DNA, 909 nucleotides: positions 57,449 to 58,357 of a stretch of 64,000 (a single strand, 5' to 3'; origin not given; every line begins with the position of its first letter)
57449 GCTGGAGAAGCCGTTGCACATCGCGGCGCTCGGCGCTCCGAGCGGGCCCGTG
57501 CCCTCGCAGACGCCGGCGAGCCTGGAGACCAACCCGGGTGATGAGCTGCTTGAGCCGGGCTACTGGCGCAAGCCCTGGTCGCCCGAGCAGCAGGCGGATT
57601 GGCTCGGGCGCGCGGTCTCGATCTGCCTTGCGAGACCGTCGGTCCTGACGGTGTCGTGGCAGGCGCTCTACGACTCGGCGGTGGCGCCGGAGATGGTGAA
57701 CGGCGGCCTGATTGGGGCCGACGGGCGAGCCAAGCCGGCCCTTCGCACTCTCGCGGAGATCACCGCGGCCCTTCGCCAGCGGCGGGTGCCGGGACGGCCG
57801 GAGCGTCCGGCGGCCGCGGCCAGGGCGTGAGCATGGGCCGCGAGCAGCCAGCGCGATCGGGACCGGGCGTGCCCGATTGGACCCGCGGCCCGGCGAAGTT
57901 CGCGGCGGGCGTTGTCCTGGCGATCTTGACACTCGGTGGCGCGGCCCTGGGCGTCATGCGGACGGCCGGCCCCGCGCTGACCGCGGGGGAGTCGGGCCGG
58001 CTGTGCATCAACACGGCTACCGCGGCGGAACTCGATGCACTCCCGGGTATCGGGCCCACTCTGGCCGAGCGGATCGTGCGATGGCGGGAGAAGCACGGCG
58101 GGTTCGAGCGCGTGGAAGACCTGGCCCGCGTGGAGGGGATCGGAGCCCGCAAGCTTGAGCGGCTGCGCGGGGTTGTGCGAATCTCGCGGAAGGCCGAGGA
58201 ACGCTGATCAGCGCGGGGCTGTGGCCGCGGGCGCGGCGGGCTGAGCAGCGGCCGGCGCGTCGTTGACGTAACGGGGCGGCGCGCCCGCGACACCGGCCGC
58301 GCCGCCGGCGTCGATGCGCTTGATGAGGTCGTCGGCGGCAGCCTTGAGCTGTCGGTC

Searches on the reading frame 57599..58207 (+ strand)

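Call 53: search_protein_families(library=pfam, proteins=[window:57599-58207:+], max_evalue=0.0001)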
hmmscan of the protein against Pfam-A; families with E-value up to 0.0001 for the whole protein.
window:57599-58207:+ (202 aa): 3 families
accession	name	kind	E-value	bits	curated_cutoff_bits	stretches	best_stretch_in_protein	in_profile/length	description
PF12836.13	HHH_3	-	1.8e-20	73.2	27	1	137-194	8-65/65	Helix-hairpin-helix motif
PF00633.29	HHH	-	7.4e-09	35.4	24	1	137-160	5-28/30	Helix-hairpin-helix motif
PF14520.12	HHH_5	-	1.5e-05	25.8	27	0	140-160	32-52/57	Helix-hairpin-helix domain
